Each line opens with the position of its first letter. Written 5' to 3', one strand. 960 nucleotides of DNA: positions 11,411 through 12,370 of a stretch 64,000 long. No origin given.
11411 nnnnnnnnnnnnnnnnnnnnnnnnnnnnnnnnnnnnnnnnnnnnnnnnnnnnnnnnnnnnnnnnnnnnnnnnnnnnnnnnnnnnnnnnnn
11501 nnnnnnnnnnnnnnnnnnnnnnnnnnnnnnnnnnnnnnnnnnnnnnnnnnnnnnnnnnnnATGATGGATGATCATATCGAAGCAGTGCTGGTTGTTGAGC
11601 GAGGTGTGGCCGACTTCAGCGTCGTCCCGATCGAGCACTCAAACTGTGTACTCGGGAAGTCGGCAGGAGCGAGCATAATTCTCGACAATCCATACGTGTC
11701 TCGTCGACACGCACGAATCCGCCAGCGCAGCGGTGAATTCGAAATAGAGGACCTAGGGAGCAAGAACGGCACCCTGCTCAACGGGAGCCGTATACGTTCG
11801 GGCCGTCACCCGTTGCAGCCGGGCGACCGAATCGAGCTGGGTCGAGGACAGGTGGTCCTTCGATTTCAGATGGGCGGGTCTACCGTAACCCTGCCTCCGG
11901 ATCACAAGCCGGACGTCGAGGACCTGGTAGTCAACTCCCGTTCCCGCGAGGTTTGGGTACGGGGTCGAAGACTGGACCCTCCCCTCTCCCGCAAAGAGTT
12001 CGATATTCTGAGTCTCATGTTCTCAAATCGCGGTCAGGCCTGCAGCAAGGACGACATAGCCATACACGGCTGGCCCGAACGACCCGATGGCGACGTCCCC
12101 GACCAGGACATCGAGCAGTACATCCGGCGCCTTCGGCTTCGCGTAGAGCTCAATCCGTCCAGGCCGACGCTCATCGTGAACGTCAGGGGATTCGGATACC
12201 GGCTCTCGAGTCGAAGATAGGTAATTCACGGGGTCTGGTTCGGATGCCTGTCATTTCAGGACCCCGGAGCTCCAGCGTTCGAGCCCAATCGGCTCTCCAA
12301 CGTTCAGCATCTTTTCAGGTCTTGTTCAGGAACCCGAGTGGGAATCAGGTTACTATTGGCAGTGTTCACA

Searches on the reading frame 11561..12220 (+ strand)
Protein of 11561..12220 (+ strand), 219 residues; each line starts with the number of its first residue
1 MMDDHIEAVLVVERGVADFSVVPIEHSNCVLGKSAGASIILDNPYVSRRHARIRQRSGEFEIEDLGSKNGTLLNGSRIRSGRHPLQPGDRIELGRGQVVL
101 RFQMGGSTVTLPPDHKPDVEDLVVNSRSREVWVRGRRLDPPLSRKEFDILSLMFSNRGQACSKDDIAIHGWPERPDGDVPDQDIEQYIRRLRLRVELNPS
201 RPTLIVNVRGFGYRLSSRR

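Call 3: search_protein_families(library=pfam, proteins=[window:11561-12220:+], max_evalue=0.01)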
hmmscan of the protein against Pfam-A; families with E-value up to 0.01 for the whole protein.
window:11561-12220:+ (219 aa): 3 families
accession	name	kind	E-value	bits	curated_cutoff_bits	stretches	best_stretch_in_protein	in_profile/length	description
PF00498.31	FHA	-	3.8e-22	78.9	20.7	1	30-94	2-67/67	FHA domain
PF00486.34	Trans_reg_C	-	6.7e-16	58.6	26.2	1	141-215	5-77/77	Transcriptional regulatory protein, C terminal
PF16697.10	Yop-YscD_cpl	-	2.1e-13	50.8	33.2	1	20-99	10-89/94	Inner membrane component of T3SS, cytoplasmic domain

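Call 5: find_homologous_proteins(query=window:11561-12217:+)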
Query window:11561-12217:+ (219 aa): 840 proteins with E <= 0.001 among 1437 candidates; the best 120 are listed.
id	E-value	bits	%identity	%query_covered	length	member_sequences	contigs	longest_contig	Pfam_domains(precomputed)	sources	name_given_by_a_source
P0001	1.8e-141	487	100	100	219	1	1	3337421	PF00498.32,PF16697.11,PF00486.35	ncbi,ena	-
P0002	1.2e-95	337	70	99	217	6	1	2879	PF00498.32,PF16697.11,PF00486.35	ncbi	-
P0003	4.0e-92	326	68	98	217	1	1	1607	PF00498.32,PF16697.11,PF00486.35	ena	-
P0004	3.4e-91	323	66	98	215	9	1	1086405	PF00498.32,PF16697.11,PF00486.35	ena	-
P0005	1.2e-89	318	68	98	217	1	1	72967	PF00498.32,PF16697.11,PF00486.35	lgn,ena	-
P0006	7.0e-87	309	67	98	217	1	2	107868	PF00498.32,PF16697.11,PF00486.35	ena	-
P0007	2.2e-86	307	67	98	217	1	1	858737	PF00498.32,PF16697.11,PF00486.35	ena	-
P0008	2.8e-86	307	66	98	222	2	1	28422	PF00498.32,PF16697.11,PF00486.35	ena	-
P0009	7.2e-86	305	62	98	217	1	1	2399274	PF00498.32,PF16697.11,PF00486.35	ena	-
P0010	2.7e-85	304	65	98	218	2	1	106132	PF00498.32,PF16697.11,PF00486.35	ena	-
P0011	1.5e-83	298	63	98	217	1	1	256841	PF00498.32,PF16697.11,PF00486.35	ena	-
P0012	1.5e-83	298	65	98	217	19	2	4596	PF00498.32,PF16697.11,PF00486.35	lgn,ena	-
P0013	3.4e-83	297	63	98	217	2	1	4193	PF00498.32,PF16697.11,PF00486.35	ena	-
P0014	8.2e-82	292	62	98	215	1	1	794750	PF00498.32,PF16697.11,PF00486.35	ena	-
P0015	1.7e-81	291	60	99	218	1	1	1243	PF00498.32,PF16697.11,PF00486.35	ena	-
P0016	2.3e-80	287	61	98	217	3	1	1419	PF00498.32,PF16697.11,PF00486.35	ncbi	-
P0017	2.4e-80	287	61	99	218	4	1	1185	PF00498.32,PF16697.11,PF00486.35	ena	-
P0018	2.4e-80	287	59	99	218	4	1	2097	PF00498.32,PF16697.11,PF00486.35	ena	-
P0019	3.7e-80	287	65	93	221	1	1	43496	PF00498.32,PF16697.11,PF00486.35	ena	-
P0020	7.1e-80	286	60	98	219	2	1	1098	PF00498.32,PF16697.11,PF00486.35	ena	-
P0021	8.5e-80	286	61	98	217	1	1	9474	PF00498.32,PF16697.11,PF00486.35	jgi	-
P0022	2.0e-79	284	63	98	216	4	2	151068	PF00498.32,PF16697.11,PF00486.35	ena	-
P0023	2.2e-79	284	60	98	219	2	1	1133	PF00498.32,PF16697.11,PF00486.35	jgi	-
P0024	5.7e-79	283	60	98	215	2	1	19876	PF00498.32,PF16697.11,PF00486.35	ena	-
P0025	1.0e-78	282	61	98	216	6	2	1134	PF00498.32,PF16697.11,PF00486.35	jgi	jgi:hypothetical protein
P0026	1.5e-78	282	58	99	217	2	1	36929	PF00498.32,PF16697.11,PF00486.35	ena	-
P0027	1.9e-78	281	62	98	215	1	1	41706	PF00498.32,PF16697.11,PF00486.35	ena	-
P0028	2.5e-78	281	60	98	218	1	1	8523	PF00498.32,PF16697.11,PF00486.35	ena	-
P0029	2.6e-78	281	59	98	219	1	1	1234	PF00498.32,PF16697.11,PF00486.35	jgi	-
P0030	3.1e-78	281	58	98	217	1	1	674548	PF00498.32,PF16697.11,PF00486.35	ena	-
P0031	2.7e-77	277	58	98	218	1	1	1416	PF00498.32,PF16697.11,PF00486.35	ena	-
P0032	4.0e-76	274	61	98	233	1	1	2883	PF00498.32,PF16697.11,PF00486.35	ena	-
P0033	6.3e-76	273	61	98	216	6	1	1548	PF00498.32,PF16697.11,PF00486.35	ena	-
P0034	1.2e-75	272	57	98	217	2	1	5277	PF00498.32,PF16697.11,PF00486.35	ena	-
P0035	1.7e-75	272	58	98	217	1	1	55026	PF00498.32,PF16697.11,PF00486.35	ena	-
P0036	3.0e-75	271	57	99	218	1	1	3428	PF00498.32,PF16697.11,PF00486.35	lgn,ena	-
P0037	9.5e-75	269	57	98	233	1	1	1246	PF00498.32,PF16697.11,PF00486.35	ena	-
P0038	2.8e-74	268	59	95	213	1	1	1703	PF00498.32,PF16697.11,PF00486.35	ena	-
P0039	4.4e-74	267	60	95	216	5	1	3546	PF00498.32,PF16697.11,PF00486.35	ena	-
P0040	4.7e-74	267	57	98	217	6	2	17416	PF00498.32,PF16697.11,PF00486.35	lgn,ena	-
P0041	5.9e-74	266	59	98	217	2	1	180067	PF00498.32,PF16697.11,PF00486.35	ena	-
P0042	8.2e-74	266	58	98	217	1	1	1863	PF00498.32,PF16697.11,PF00486.35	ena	-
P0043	8.9e-74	266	60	95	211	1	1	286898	PF00498.32,PF16697.11,PF00486.35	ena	-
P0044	1.0e-73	266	58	98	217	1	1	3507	PF00498.32,PF16697.11,PF00486.35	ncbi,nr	ncbi:MAG: hypothetical protein HW397_334 [Dehalococcoidia bacterium]|nr:hypothetical protein [Dehalo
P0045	1.3e-73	265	60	93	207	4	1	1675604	PF00498.32,PF16697.11,PF00486.35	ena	-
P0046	1.1e-72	262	58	98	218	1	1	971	PF00498.32,PF16697.11,PF00486.35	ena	-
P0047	1.2e-72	262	60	95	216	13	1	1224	PF00498.32,PF16697.11,PF00486.35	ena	-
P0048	1.4e-72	262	56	98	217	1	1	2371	PF00498.32,PF16697.11,PF00486.35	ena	-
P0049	1.4e-72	262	57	98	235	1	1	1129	PF00498.32,PF16697.11,PF00486.35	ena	-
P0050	2.0e-72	261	56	99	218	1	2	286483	PF00498.32,PF16697.11,PF00486.35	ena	-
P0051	2.4e-72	261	58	95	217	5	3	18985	PF00498.32,PF16697.11,PF00486.35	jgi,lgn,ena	jgi:DNA-binding winged helix-turn-helix (wHTH) protein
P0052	5.5e-72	260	56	98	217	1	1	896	PF00498.32,PF16697.11,PF00486.35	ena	-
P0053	2.9e-71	258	57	99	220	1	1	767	PF00498.32,PF16697.11,PF00486.35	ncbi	-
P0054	3.4e-71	257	57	95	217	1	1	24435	PF00498.32,PF16697.11,PF00486.35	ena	-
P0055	5.3e-71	257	55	98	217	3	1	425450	PF00498.32,PF16697.11,PF00486.35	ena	-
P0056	9.0e-71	256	56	99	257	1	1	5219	PF00498.32,PF16697.11,PF00486.35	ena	-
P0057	9.7e-71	256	58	95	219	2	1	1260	PF00498.32,PF16697.11,PF00486.35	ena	-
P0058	1.1e-70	256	58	95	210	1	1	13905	PF00498.32,PF16697.11,PF00486.35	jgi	jgi:hypothetical protein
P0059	1.3e-70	256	56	98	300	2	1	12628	PF00498.32,PF16697.11,PF00486.35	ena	-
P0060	1.9e-70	255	56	98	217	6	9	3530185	PF00498.32,PF16697.11,PF00486.35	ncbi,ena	-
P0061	2.1e-70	255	56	99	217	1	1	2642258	PF00498.32,PF16697.11,PF00486.35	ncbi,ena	-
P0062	2.2e-70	255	55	98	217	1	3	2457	PF00498.32,PF16697.11,PF00486.35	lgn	-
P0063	2.3e-70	255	58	98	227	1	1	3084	PF00498.32,PF16697.11,PF00486.35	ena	-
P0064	2.5e-70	255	57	98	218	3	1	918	PF00498.32,PF16697.11,PF00486.35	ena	-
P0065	2.6e-70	255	56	99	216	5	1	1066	PF00498.32,PF16697.11,PF00486.35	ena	-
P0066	2.7e-70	254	59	97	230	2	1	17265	PF00498.32,PF16697.11,PF00486.35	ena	-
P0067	8.1e-70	253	56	98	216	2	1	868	PF00498.32,PF16697.11,PF00486.35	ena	-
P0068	1.3e-69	252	57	96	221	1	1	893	PF00498.32,PF16697.11,PF00486.35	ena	-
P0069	1.9e-69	252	55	98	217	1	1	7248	PF00498.32,PF16697.11,PF00486.35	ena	-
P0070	2.2e-69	252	57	98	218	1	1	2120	PF00498.32,PF16697.11,PF00486.35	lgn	-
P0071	2.3e-69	251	55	99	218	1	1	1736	PF00498.32,PF16697.11,PF00486.35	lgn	-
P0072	3.2e-69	251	55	98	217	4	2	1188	PF00498.32,PF16697.11,PF00486.35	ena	-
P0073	3.8e-69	251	55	98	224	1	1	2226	PF00498.32,PF16697.11,PF00486.35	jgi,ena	-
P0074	3.9e-69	251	56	95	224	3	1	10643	PF00498.32,PF16697.11,PF00486.35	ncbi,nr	ncbi:winged helix-turn-helix domain-containing protein [Dehalococcoidia bacterium]|nr:winged helix-t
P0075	5.8e-69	250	54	96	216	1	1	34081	PF00498.32,PF16697.11,PF00486.35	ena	-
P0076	1.0e-68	249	55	98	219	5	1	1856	PF00498.32,PF16697.11,PF00486.35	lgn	-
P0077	1.4e-68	249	54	98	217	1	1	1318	PF00498.32,PF16697.11,PF00486.35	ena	-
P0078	2.2e-68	248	57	95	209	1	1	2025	PF00498.32,PF16697.11,PF00486.35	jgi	jgi:pSer/pThr/pTyr-binding forkhead associated (FHA) protein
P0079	5.0e-68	247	56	98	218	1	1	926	PF00498.32,PF16697.11,PF00486.35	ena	-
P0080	5.6e-68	247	53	98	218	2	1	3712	PF00498.32,PF16697.11,PF00486.35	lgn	-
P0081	5.6e-68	247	53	98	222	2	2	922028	PF00498.32,PF16697.11,PF00486.35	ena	-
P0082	5.9e-68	247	56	99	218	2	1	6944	PF00498.32,PF16697.11,PF00486.35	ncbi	ncbi:FHA domain-containing protein [Chloroflexota bacterium]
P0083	6.3e-68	247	56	95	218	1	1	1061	PF00498.32,PF16697.11,PF00486.35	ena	-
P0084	6.3e-68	247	56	98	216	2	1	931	PF00498.32,PF16697.11,PF00486.35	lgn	-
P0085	9.5e-68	246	52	99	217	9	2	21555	PF00498.32,PF16697.11,PF00486.35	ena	-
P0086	1.3e-67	246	56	95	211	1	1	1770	PF00498.32,PF16697.11,PF00486.35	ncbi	-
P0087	1.3e-67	246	53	98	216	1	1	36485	PF00498.32,PF16697.11,PF00486.35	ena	-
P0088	1.5e-67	246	53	99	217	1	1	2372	PF00498.32,PF16697.11,PF00486.35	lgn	-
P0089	1.6e-67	245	53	99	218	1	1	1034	PF00498.32,PF16697.11,PF00486.35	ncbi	-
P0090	2.5e-67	245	57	95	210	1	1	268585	PF00498.32,PF16697.11,PF00486.35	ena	-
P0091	4.2e-67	244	56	98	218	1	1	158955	PF00498.32,PF16697.11,PF00486.35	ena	-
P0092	4.8e-67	244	58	95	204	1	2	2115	PF00498.32,PF16697.11,PF00486.35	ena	-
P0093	1.4e-66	242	53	99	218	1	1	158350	PF00498.32,PF16697.11,PF00486.35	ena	-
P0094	2.1e-66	242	53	99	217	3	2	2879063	PF00498.32,PF16697.11,PF00486.35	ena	-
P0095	3.5e-66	241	54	96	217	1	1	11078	PF00498.32,PF16697.11,PF00486.35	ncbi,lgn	ncbi:MAG: FHA domain-containing protein [Dehalococcoidia bacterium]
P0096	3.9e-66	241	53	99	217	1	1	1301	PF00498.32,PF16697.11,PF00486.35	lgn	-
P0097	5.4e-66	240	50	98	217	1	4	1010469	PF00498.32,PF16697.11,PF00486.35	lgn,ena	-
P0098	7.3e-66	240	54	95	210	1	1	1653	PF00498.32,PF16697.11,PF00486.35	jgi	jgi:DNA-binding winged helix-turn-helix (wHTH) protein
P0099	7.6e-66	240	50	99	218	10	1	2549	PF00498.32,PF16697.11,PF00486.35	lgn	-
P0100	9.4e-66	240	53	98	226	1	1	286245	PF00498.32,PF16697.11,PF00486.35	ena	-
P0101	1.3e-65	239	53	98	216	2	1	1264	PF00498.32,PF16697.11,PF00486.35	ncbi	-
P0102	1.6e-65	239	53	99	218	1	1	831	PF00498.32,PF16697.11,PF00486.35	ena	-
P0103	1.7e-65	239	58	97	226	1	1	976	PF00498.32,PF16697.11,PF00486.35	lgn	-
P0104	1.9e-65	239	54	96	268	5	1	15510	PF00498.32,PF16697.11,PF00486.35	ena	-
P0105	1.9e-65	239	53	98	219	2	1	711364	PF00498.32,PF16697.11,PF00486.35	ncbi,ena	-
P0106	2.0e-65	239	50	98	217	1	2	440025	PF00498.32,PF16697.11,PF00486.35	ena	-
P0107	6.6e-65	237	51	98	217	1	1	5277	PF00498.32,PF16697.11,PF00486.35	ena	-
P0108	8.7e-65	237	52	99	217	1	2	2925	PF00498.32,PF16697.11,PF00486.35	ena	-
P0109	1.9e-64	235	55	95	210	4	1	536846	PF00498.32,PF16697.11,PF00486.35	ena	-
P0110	1.9e-64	235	53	98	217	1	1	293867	PF00498.32,PF16697.11,PF00486.35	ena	-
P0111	2.8e-64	235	55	96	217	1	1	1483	PF00498.32,PF16697.11,PF00486.35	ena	-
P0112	3.1e-63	231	53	98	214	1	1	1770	PF00498.32,PF16697.11,PF00486.35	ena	-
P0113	3.1e-63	231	53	99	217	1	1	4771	PF00498.32,PF16697.11,PF00486.35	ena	-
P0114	6.7e-63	230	57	95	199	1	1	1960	PF00498.32,PF16697.11,PF00486.35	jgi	-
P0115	1.2e-62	229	52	98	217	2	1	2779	PF00498.32,PF16697.11,PF00486.35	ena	-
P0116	1.3e-62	229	54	98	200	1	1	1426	PF00498.32,PF16697.11,PF00486.35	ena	-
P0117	1.3e-62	229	56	95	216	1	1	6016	PF00498.32,PF16697.11,PF00486.35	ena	-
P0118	1.9e-62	229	52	95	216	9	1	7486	PF00498.32,PF16697.11,PF00486.35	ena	-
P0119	2.1e-62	229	53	99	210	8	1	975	PF00498.32,PF16697.11,PF00486.35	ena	-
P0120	2.8e-62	228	50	98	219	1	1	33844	PF00498.32,PF16697.11,PF00486.35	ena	-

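Call 9: find_related_loci(query=window:11561-12217:+, collection=genome_contigs, flank=10000)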
Query window:11561-12217:+ (219 aa) in genome_contigs; peptide patterns used: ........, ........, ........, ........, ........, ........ (x = any residue, [..] = any of these).
98 stretches matched a pattern; 1 encode a relative of the query (tblastn E <= 1e-3); 1 distinct loci.
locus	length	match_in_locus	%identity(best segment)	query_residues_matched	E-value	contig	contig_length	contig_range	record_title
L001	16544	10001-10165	40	45-98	6e-9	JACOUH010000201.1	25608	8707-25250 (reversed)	MAG: Planctomycetota bacterium isolate NC_groundwater_65_Pr7_S-0.65um_66_14 FFV18_Sp65_scaffold_112109, whole genome sho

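Call 10: find_encoding_contigs(protein=P0001, flank=10000, max_places=2)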
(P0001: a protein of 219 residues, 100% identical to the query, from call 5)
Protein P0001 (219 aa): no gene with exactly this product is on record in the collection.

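Call 12: find_encoding_contigs(protein=P0004, flank=10000, max_places=2)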
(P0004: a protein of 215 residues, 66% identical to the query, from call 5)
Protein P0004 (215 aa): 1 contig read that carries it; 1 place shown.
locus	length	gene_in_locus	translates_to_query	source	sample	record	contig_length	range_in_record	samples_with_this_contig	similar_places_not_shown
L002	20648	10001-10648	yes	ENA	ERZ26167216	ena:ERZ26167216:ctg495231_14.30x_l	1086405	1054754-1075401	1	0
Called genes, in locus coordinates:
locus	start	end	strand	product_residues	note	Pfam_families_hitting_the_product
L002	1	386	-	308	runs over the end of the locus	PF12146:Hydrolase_4, PF00561:Abhydrolase_1, PF12697:Abhydrolase_6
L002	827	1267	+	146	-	PF03352:Adenine_glyco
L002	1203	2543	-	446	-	PF07508:Recombinase, PF13408:Zn_ribbon_recom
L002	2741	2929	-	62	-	-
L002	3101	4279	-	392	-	PF00872:Transposase_mut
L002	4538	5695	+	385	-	-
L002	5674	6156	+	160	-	-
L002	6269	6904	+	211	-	-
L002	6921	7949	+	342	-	-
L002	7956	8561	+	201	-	-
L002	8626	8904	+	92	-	PF01527:HTH_Tnp_1, PF13384:HTH_23 (weak)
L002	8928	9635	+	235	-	PF13276:HTH_21, PF00665:rve, PF13683:rve_3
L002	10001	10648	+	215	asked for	PF16697:Yop-YscD_cpl, PF00498:FHA, PF00486:Trans_reg_C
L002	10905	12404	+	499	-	PF16697:Yop-YscD_cpl, PF00498:FHA, PF16697:Yop-YscD_cpl, PF00498:FHA, PF16697:Yop-YscD_cpl, PF00498:FHA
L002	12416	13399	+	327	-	PF00481:PP2C, PF13672:PP2C_2, PF07228:SpoIIE (faint)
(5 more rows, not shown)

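Call 13: find_encoding_contigs(protein=P0060, flank=10000, max_places=3)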
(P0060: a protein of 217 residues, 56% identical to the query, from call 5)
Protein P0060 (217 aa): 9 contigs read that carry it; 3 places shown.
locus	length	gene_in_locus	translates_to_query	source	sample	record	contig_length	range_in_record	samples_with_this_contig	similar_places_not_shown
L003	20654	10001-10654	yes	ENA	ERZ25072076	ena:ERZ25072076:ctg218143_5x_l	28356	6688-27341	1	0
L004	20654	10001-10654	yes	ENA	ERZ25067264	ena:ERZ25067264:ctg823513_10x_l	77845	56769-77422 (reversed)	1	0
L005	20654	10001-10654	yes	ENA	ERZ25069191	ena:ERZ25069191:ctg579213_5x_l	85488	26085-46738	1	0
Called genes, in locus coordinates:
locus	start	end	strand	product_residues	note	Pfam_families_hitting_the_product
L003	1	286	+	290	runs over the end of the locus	PF00941:FAD_binding_5, PF03450:CO_deh_flav_C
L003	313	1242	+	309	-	PF00004:AAA, PF07726:AAA_3 (faint), PF07728:AAA_5, PF13401:AAA_22 (faint)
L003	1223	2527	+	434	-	PF05762:VWA_CoxE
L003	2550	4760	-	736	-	PF18072:FGAR-AT_linker, PF00586:AIRS, PF02769:AIRS_C, PF00586:AIRS, PF02769:AIRS_C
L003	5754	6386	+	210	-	PF03372:Exo_endo_phos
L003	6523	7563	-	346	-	PF01408:GFO_IDH_MocA, PF02894:GFO_IDH_MocA_C, PF22725:GFO_IDH_MocA_C3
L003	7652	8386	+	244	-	PF00857:Isochorismatase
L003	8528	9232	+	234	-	PF07883:Cupin_2 (faint)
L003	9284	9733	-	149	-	PF13577:SnoaL_4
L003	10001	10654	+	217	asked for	PF16697:Yop-YscD_cpl, PF00498:FHA, PF00486:Trans_reg_C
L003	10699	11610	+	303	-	PF00481:PP2C, PF13672:PP2C_2, PF07228:SpoIIE (weak)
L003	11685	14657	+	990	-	PF00069:Pkinase, PF07714:PK_Tyr_Ser-Thr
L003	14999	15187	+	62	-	-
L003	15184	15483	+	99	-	-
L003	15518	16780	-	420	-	PF01595:CNNM, PF00571:CBS, PF03471:CorC_HlyC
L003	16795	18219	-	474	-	PF00483:NTP_transferase, PF01128:IspD, PF02348:CTP_transf_3 (weak), PF12804:NTP_transf_3, PF25084:LbH_EIF2B, PF00132:Hexapep (weak), PF25087:GMPPB_C (faint), PF00132:Hexapep (weak)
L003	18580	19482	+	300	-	PF00226:DnaJ, PF01556:DnaJ_C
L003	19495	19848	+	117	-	PF13411:MerR_1, PF13591:MerR_2, PF00376:MerR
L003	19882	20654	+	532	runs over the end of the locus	PF02861:Clp_N, PF13191:AAA_16 (weak), PF23569:NBD_SMAX1 (weak), PF05621:TniB (faint), PF00004:AAA, PF17871:AAA_lid_9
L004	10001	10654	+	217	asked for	PF16697:Yop-YscD_cpl, PF00498:FHA, PF00486:Trans_reg_C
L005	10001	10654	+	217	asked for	PF16697:Yop-YscD_cpl, PF00498:FHA, PF00486:Trans_reg_C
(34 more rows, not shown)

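Call 19: find_related_loci(query=A1, collection=metagenome_contigs, flank=10000)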
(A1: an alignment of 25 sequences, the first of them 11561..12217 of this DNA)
Query A1 (219 aa) in metagenome_contigs; peptide patterns used: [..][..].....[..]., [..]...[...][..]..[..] (x = any residue, [..] = any of these).
600 stretches matched a pattern (row limit reached: there are more); 468 encode a relative of the query (tblastn E <= 1e-3); the best 80 are kept; 80 distinct loci.
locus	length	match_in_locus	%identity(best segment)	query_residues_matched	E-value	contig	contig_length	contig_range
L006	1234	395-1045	59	2-216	7e-88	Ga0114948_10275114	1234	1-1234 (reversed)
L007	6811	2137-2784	56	2-216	5e-77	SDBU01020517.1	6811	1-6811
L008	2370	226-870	54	2-216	3e-76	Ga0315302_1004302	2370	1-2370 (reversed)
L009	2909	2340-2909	61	8-196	1e-70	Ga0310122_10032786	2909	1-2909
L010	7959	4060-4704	51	2-216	2e-69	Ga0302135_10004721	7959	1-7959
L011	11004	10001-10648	53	2-216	2e-68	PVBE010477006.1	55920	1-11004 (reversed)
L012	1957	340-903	55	29-216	3e-68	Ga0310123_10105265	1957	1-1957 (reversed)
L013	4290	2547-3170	52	8-216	9e-65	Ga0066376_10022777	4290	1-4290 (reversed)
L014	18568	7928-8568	59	4-216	2e-59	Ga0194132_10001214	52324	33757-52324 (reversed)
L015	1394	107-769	48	1-215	5e-61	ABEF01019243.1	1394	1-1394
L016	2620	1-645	47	5-216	1e-52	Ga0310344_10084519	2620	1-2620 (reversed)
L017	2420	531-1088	45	30-216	1e-51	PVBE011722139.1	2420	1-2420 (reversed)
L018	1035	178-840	43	2-215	5e-53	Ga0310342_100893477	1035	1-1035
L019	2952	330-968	46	2-213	2e-48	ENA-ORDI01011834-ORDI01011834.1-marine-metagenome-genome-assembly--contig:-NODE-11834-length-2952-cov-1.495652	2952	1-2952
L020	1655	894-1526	40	1-213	4e-47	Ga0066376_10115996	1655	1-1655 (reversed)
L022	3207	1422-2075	41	7-217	4e-44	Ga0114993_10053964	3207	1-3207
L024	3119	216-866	40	8-217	6e-43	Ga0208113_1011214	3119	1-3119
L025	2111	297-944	41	7-215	1e-42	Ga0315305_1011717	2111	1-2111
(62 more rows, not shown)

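Call 21: find_encoding_contigs(protein=P0097, flank=10000, max_places=1)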
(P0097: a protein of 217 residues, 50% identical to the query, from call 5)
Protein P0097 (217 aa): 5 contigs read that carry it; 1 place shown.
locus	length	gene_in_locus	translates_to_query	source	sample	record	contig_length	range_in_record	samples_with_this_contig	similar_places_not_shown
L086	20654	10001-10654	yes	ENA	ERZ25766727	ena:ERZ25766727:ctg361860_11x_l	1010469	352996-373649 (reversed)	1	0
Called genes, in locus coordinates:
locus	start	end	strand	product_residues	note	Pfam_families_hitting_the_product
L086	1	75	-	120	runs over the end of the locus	PF00903:Glyoxalase, PF12681:Glyoxalase_2 (weak)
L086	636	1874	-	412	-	PF00994:MoCF_biosynth, PF18146:CinA_KH, PF02464:CinA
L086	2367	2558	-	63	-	-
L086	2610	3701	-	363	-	PF01717:Meth_synt_2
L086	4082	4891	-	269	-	-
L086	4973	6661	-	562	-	PF02776:TPP_enzyme_N, PF00205:TPP_enzyme_M, PF02775:TPP_enzyme_C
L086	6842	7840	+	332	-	PF00005:ABC_tran, PF13304:AAA_21 (weak), PF08352:oligo_HPY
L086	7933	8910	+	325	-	PF00005:ABC_tran, PF13304:AAA_21 (faint), PF08352:oligo_HPY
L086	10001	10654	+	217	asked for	PF16697:Yop-YscD_cpl, PF00498:FHA, PF00486:Trans_reg_C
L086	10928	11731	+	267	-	PF13701:DDE_Tnp_1_4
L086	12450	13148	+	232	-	PF00589:Phage_integrase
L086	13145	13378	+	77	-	-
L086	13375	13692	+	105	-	PF01906:YbjQ_1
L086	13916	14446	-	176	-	-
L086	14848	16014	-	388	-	PF00155:Aminotran_1_2 (faint), PF00266:Aminotran_5, PF01041:DegT_DnrJ_EryC1 (weak)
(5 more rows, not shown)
